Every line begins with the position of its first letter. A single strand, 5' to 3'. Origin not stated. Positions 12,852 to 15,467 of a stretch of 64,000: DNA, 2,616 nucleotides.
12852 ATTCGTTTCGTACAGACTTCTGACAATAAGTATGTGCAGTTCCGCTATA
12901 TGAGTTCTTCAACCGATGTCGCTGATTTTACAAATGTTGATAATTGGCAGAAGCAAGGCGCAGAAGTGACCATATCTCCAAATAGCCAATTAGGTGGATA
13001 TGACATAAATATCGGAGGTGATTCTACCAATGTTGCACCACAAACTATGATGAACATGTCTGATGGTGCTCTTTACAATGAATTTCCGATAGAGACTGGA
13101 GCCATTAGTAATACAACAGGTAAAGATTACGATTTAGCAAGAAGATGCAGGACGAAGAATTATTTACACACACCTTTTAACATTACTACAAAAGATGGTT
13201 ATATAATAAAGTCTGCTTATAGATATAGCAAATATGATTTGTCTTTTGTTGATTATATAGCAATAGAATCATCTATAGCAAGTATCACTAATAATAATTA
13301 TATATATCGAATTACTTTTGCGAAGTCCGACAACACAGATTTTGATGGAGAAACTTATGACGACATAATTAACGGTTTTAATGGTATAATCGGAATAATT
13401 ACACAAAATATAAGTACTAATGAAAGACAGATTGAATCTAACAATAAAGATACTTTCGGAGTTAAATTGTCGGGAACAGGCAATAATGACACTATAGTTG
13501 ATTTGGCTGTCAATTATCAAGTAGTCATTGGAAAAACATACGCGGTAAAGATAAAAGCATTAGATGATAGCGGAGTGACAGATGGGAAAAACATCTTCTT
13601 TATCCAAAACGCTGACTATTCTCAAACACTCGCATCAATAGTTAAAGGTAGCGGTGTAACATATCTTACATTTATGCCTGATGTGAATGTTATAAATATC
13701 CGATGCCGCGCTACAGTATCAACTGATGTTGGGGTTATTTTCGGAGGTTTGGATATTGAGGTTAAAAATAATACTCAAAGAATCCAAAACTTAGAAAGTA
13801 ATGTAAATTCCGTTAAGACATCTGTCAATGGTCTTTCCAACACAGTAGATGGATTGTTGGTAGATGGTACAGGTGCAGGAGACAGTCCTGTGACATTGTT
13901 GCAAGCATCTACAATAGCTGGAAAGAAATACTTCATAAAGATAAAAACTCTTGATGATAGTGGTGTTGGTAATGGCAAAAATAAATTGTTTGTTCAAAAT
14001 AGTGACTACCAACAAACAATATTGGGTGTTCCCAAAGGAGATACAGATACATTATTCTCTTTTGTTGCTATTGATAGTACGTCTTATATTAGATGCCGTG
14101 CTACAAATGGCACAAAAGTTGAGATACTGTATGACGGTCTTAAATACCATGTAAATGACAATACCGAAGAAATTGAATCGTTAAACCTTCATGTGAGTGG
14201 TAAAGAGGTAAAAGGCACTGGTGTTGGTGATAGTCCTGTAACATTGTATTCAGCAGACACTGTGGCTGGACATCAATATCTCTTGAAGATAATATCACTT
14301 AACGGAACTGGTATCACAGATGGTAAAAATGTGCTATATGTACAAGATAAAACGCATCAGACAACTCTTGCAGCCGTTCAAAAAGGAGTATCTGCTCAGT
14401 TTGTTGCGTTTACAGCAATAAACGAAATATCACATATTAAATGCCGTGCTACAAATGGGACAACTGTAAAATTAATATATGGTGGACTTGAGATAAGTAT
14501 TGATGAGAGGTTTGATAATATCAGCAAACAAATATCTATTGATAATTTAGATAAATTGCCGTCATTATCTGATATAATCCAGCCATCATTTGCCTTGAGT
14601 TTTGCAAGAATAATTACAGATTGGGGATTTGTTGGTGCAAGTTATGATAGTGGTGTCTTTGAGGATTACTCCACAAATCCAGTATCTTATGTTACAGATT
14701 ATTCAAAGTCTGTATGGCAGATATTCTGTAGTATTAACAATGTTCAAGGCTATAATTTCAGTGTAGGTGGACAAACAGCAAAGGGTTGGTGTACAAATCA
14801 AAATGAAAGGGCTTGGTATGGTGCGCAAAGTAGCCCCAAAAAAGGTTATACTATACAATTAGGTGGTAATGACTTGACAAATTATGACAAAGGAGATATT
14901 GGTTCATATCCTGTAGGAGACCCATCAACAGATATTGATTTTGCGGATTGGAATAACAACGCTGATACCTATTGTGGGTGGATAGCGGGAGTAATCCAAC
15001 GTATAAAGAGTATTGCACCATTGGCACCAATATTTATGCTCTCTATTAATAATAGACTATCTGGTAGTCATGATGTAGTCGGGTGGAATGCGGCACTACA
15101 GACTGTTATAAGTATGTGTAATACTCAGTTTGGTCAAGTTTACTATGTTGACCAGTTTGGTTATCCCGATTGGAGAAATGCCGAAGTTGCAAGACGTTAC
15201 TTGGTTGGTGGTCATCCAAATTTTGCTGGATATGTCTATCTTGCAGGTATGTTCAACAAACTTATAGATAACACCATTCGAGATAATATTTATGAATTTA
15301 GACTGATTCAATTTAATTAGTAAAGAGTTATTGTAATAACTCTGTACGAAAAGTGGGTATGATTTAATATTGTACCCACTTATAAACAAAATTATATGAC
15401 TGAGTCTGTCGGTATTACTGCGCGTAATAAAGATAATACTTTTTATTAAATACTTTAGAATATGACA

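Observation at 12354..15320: Mosaic tail fibre: phage-type N-terminus, triplicated domain, SGNH-esterase-like tip, and a compositional shift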

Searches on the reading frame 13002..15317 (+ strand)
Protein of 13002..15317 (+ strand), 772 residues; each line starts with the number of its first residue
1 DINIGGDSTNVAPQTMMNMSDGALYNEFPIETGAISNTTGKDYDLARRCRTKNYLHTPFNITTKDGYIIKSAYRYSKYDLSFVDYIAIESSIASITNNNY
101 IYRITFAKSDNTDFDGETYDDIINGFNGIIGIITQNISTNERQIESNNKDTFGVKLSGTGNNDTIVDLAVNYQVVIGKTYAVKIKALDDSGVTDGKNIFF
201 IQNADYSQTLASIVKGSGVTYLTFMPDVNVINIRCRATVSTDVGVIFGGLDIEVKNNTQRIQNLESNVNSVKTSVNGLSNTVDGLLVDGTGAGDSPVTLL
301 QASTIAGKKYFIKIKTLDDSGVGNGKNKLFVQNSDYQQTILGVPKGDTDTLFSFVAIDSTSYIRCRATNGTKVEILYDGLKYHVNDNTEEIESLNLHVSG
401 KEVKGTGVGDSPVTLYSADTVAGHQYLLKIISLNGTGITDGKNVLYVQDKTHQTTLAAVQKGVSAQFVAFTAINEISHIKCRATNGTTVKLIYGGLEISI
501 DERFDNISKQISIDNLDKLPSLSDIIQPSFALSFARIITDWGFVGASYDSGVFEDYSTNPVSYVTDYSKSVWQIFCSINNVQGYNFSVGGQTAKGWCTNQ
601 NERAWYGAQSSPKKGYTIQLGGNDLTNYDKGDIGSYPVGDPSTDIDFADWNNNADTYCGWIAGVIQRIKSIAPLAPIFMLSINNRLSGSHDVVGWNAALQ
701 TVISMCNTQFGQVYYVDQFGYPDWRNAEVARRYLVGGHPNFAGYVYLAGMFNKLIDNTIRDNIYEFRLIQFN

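Call 17: find_homologous_proteins(query=window:13002-15317:+, max_evalue=0.001)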
Query window:13002-15317:+ (772 aa): 1 proteins with E <= 0.001 among 8000 candidates.
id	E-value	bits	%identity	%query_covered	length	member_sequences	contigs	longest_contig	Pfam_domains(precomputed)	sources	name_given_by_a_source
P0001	0.0e+0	1739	100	100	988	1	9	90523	-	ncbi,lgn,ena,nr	ncbi:MAG: hypothetical protein J6Y28_09700 [Acholeplasmatales bacterium]|nr:hypothetical protein [Me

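Call 24: search_protein_representatives(protein=window:13002-15317:+)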
Query: 772 residues. Proteins with E-value up to 0.001 (for the whole library): 681; up to 1e-10: 287; up to 1e-30: 36. The best 150 are listed.
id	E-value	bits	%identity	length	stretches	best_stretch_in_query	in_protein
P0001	0.0e+00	1738.7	100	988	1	1-772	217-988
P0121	8.0e-48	179.8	47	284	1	529-771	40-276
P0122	2.3e-46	175.0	39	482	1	508-762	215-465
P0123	4.3e-46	174.1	45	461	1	520-771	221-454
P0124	3.3e-41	157.9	39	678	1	502-770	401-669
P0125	3.4e-40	154.6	38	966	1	523-770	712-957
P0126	3.5e-40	154.5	41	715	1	524-766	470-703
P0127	2.4e-39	151.8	37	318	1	521-767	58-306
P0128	2.8e-39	151.5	42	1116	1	488-771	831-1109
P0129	4.3e-38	147.6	42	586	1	513-767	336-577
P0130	6.3e-38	147.0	41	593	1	507-766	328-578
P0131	3.2e-36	141.4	36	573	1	503-767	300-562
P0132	3.9e-36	141.1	45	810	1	490-767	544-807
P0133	1.5e-35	139.2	40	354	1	533-766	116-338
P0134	2.3e-35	138.6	35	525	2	489-771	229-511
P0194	1.2e-23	99.8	30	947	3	533-769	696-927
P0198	1.2e-22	96.6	35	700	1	403-770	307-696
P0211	8.6e-22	93.7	30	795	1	193-766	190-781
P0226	4.5e-20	88.0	30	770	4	535-767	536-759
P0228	7.2e-20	87.3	33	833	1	495-766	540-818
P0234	9.5e-19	83.6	32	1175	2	533-771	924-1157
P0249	1.8e-17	79.4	33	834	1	380-767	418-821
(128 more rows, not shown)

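Call 62: search_protein_families(library=pfam, proteins=[P0124, P0211, P0228, P0249, P0198, P0226, P0194, P0234, P0121], max_evalue=0.01)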
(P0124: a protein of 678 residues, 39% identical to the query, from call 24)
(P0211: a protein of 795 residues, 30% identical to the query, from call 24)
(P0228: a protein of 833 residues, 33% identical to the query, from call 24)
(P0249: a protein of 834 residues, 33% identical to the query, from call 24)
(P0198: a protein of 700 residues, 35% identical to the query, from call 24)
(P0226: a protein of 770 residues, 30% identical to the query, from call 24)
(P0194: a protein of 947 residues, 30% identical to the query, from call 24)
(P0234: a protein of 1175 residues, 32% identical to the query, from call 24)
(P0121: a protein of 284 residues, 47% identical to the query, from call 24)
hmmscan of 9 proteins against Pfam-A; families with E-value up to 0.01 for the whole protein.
P0124 (678 aa): 0 families

P0211 (795 aa): 1 family
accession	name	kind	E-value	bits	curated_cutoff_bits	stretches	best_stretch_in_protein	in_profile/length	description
PF13472.12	Lipase_GDSL_2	-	3.9e-14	54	32.9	1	549-760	1-177/178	GDSL-like Lipase/Acylhydrolase family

P0228 (833 aa): 2 families
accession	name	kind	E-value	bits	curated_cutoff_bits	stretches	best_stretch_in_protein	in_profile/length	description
PF13472.12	Lipase_GDSL_2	-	2.1e-07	32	32.9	1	591-797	1-177/178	GDSL-like Lipase/Acylhydrolase family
PF00657.28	Lipase_GDSL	-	0.00011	22.8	23.6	1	591-803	3-208/208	GDSL-like Lipase/Acylhydrolase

P0249 (834 aa): 2 families
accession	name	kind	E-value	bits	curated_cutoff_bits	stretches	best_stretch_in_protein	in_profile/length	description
PF13472.12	Lipase_GDSL_2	-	1.7e-08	35.6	32.9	1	584-798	2-176/178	GDSL-like Lipase/Acylhydrolase family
PF00657.28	Lipase_GDSL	-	1.5e-05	25.6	23.6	1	583-802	3-205/208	GDSL-like Lipase/Acylhydrolase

P0198 (700 aa): 2 families
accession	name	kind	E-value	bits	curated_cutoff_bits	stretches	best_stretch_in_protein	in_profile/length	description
PF13472.12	Lipase_GDSL_2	-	3e-15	57.6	32.9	1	461-671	1-177/178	GDSL-like Lipase/Acylhydrolase family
PF00657.28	Lipase_GDSL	-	1e-09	39.3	23.6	1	461-675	3-206/208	GDSL-like Lipase/Acylhydrolase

P0226 (770 aa): 3 families
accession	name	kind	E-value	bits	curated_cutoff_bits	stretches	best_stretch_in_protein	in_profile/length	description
PF13472.12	Lipase_GDSL_2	-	2.8e-07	31.6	32.9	1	544-737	1-177/178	GDSL-like Lipase/Acylhydrolase family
PF00657.28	Lipase_GDSL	-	1.5e-06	29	23.6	1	543-742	2-207/208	GDSL-like Lipase/Acylhydrolase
PF02839.19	CBM_5_12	-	0.0096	16.4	26.2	1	237-270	2-37/44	Carbohydrate-binding module family 5/12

P0194 (947 aa): 1 family
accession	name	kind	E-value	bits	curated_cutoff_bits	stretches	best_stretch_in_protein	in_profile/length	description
PF13472.12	Lipase_GDSL_2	-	1.8e-10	42.1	32.9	1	706-902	1-176/178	GDSL-like Lipase/Acylhydrolase family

P0234 (1175 aa): 1 family
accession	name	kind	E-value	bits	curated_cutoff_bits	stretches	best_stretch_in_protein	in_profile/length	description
PF13472.12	Lipase_GDSL_2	-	8.4e-10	39.9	32.9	1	934-1130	1-176/178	GDSL-like Lipase/Acylhydrolase family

P0121 (284 aa): 1 family
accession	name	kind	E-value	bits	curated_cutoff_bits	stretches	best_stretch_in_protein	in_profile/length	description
PF13472.12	Lipase_GDSL_2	-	2.5e-07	31.8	32.9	1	78-249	18-176/178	GDSL-like Lipase/Acylhydrolase family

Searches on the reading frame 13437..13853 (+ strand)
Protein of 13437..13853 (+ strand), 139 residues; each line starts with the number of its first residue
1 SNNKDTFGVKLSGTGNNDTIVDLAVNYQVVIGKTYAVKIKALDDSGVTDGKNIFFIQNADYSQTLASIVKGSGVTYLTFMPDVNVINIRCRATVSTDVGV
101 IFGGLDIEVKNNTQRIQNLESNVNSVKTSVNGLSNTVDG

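Call 76: search_solved_structures(query=A1, max_evalue=10)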
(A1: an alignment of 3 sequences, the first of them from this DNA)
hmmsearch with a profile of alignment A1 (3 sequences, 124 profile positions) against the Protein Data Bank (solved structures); distinct sequences matched with E-value up to 10: 10.
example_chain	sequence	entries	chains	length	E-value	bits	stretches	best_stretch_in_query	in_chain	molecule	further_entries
5i08_A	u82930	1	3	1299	0.034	17.1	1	34-119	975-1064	Spike glycoprotein,Foldon chimera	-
4c0t_A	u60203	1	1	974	0.12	15.4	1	13-92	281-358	LIKELY PROTEIN KINASE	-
6ehi_A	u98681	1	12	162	0.24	14.4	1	37-97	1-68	Nuclease NucT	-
3kkl_A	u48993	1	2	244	0.25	14.3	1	22-60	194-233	Probable chaperone protein HSP33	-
3mii_A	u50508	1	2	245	0.37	13.8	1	22-60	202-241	Probable chaperone protein HSP33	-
9kmo_A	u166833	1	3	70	0.47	13.4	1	51-112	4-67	Spike protein S2'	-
9jmg_A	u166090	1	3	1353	0.48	13.4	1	42-119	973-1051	Spike glycoprotein,Fibritin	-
9jmi_A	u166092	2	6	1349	0.76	12.7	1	46-119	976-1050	Spike glycoprotein,Fibritin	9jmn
8ohn_A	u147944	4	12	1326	0.86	12.6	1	42-119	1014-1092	Spike glycoprotein | Spike glycoprotein,General control transcription factor GCN4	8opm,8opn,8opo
7u6r_A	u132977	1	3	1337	0.87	12.6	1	33-119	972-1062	PDF-2180 Spike glycoprotein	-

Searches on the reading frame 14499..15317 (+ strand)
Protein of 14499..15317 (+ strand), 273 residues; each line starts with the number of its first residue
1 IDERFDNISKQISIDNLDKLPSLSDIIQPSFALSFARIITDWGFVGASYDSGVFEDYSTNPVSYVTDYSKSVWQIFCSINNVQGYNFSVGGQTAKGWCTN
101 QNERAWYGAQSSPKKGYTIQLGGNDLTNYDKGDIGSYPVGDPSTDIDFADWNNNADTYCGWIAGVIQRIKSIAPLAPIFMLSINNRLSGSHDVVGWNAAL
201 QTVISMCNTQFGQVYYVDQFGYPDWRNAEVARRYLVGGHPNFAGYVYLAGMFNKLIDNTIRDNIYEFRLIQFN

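Call 29: find_homologous_proteins(query=A2, max_evalue=0.00001)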
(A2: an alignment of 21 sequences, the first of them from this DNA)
Query A2 (21 sequences) (263 aa, profile of the alignment): 104 proteins with E <= 0.00001 among 1421 candidates.
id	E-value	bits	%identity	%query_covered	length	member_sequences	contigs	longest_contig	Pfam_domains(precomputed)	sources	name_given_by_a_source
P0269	4.5e-85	303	36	94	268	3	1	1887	PF13472.13,PF00657.29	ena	-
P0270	7.0e-76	273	33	90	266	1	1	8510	PF13472.13,PF00657.29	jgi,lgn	jgi:hypothetical protein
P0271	4.3e-75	270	34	89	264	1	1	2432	PF13472.13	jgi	-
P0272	4.6e-74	267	30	90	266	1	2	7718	PF13472.13,PF00657.29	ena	-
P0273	1.3e-73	265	30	90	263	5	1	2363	PF13472.13,PF00657.29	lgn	-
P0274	1.5e-73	265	34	90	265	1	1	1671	PF13472.13,PF00657.29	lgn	-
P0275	1.6e-73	265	31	95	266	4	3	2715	PF13472.13,PF00657.29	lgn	-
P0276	3.7e-73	264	32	94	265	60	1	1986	PF13472.13,PF00657.29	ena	-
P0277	2.0e-72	262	33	89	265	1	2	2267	PF13472.13,PF00657.29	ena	-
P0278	2.5e-72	261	30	90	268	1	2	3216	PF13472.13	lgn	-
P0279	4.5e-72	260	29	90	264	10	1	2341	PF13472.13,PF00657.29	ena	-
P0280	6.7e-72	260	34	89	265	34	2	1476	PF13472.13,PF00657.29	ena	-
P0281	1.5e-71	259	31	90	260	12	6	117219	PF13472.13,PF00657.29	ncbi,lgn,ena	-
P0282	1.5e-71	259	33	89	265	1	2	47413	PF13472.13,PF00657.29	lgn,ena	-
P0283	2.3e-71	258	33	89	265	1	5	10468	PF13472.13,PF00657.29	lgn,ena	-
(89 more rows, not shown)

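Call 39: predict_structure(alignment_id=A4)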
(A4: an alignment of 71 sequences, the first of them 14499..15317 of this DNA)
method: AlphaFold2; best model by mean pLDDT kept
length: 273 residues; sequences in the alignment: 71
mean_pLDDT: 84.9   pTM: 0.83
mean pLDDT of the five models: 84.9, 83.2, 82.4, 82.2, 82.1
residues with pLDDT >= 90: 153; 70-90: 71; 50-70: 38; < 50: 11
segments of 3 or more residues with pLDDT < 50: 1-5, 9-13
pLDDT, mean of each block of 10 residues (from residue 1): 48 53 58 85 92 85 81 94 93 90 76 96 84 64 92 94 96 97 77 87 96 95 86 91 93 95 95 87
secondary structure, 60 per line:
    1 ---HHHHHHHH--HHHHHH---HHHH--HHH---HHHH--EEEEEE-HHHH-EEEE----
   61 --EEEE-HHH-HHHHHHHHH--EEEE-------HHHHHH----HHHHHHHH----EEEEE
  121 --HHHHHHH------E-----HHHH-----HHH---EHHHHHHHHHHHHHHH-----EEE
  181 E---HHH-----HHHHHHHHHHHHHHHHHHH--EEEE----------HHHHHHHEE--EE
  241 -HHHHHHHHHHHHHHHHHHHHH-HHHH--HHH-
elements in order: H4-11 H14-19 H23-26 H35-38 E41-46 H48-51 E53-56 E63-66 H72-80 E83-86 H94-99 H104-111 E116-120 H123-129 H142-145 H158-172 E178-181 H193-211 E214-217 H228-234 H242-262 H264-267

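Call 43: fold_search(model_id=the predicted structure, library=pdb)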
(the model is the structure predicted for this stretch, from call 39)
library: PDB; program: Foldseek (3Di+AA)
matches with E <= 10: 1299; with E <= 0.001: 120
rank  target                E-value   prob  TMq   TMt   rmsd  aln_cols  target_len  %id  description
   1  8ik1_A                9.7e-08  1.00  0.49  0.63   5.8       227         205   16  EstL5 in complex of PMSF (released 2023-03-29)
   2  8ik1_B                1.2e-07  1.00  0.51  0.66   6.0       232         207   17  EstL5 in complex of PMSF (released 2023-03-29)
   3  7e16_A                3.3e-07  1.00  0.49  0.63   5.8       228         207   15  crystal structure of GDSL esterase from Geobacillus thermodenitrificans (released 2021-04-14)
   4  2vpt                  4.4e-07  1.00  0.52  0.68   5.2       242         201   13  Clostridium thermocellum family 3 carbohydrate esterase (released 2008-05-06)
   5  4xvh                  6.0e-07  1.00  0.54  0.45   5.0       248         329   15  Crystal structure of a Corynascus thermopiles (Myceliophthora fergusii) carbohydrate esterase family 2 (CE2) enzyme plus (released 2015-02-11)
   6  5tie                  8.5e-07  1.00  0.53  0.76   4.0       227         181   14  x-ray structure of acyl-CoA thioesterase I, TesA, mutant M141L/Y145K/L146K at pH 7.5 in complex with octanoic acid (released 2017-04-26)
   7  2wab_A                1.4e-06  1.00  0.53  0.45   4.5       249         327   15  Structure of an active site mutant of a family two carbohydrate esterase from Clostridium thermocellum in complex with (released 2009-03-24)
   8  6lfc_B                1.5e-06  1.00  0.48  0.71   4.4       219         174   16  E. coli Thioesterase I mutant DG (released 2020-07-15)
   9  7bxd                  1.5e-06  1.00  0.54  0.66   4.7       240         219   14  Crystal structure of Ca_00815 (released 2021-04-21)
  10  6lfc_A                2.3e-06  1.00  0.50  0.74   4.1       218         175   15  E. coli Thioesterase I mutant DG (released 2020-07-15)
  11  3skv_B                2.3e-06  1.00  0.53  0.44   4.8       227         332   15  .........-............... SsfX3 from a Tetracycline Biosynthetic Pathway (released 2011-10-05)
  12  2w9x_A                2.4e-06  1.00  0.52  0.46   5.1       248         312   11  The active site of a carbohydrate esterase displays divergent catalytic and non-catalytic binding functions (released 2009-03-24)
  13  4q9a_B                2.9e-06  1.00  0.48  0.59   7.4       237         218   12  Crystal structure of a putative GDSL-like lipase (PARMER_00689) from Parabacteroides merdae ATCC 43184 at 2.86 A resol (released 2014-06-25)
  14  1jrl                  3.1e-06  1.00  0.51  0.75   4.1       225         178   13  Crystal structure of E. coli Lysophospholiase L1/Acyl-CoA Thioesterase I/Protease I L109P mutant (released 2003-07-08)
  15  3dc7_B                3.1e-06  1.00  0.53  0.67   5.1       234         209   16  Crystal structure of the protein Q88SR8 from Lactobacillus plantarum. Northeast Structural Genomics consortium target  (released 2008-08-05)
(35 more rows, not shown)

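Call 71: find_related_loci(query=A7, collection=genome_contigs, flank=4000)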
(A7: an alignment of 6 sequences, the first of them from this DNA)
Query A7 (239 aa) in genome_contigs; peptide patterns used: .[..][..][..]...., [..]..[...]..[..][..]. (x = any residue, [..] = any of these).
88 stretches matched a pattern; 8 encode a relative of the query (tblastn E <= 1e-3); 8 distinct loci.
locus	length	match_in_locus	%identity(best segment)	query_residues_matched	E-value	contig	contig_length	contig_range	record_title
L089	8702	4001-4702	42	1-234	2e-54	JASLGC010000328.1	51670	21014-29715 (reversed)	MAG: Flavobacterium sp. isolate SHSU.bins.402 k141_23977567, whole genome shotgun sequence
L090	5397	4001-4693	35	1-238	1e-32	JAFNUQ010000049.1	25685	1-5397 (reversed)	MAG: Bacteroidales bacterium isolate RGIG138 Dairy_cattle_Cecum-2__c302751, whole genome shotgun sequence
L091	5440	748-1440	35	1-238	3e-32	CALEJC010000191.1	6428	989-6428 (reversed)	MAG TPA_asm: uncultured Bacteroidales bacterium isolate SRR6425771_bin.112_CONCOCT_v1.1_MAG genome assembly, contig: ERZ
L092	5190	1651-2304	33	4-229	5e-28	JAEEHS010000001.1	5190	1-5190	MAG: Bacteroidales bacterium isolate Tb.RUG.128 k141_102929_flag=0_multi=22.4938_len=5190, whole genome shotgun sequence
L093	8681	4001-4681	31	1-236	1e-26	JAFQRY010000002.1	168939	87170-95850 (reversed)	MAG: Clostridia bacterium isolate RGIG2096 Goat_Colon-3__c21147, whole genome shotgun sequence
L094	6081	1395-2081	31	1-238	1e-25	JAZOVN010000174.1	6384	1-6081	MAG: Acutalibacteraceae bacterium isolate T1900045525_YK20190219.MAGScoT_cleanbin_000042 SGB_7688_k141_942078, whole gen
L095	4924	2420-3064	30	9-238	6e-20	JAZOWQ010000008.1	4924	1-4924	MAG: Faecousia sp. isolate T1900045518_YK20190212.MAGScoT_cleanbin_000043 SGB_7640_k141_2082594, whole genome shotgun se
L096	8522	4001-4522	33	51-237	7e-20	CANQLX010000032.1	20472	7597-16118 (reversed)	MAG: uncultured Clostridia bacterium isolate Lapin-013__bin48 genome assembly, contig: Lapin-013__NODE_1582_length_20472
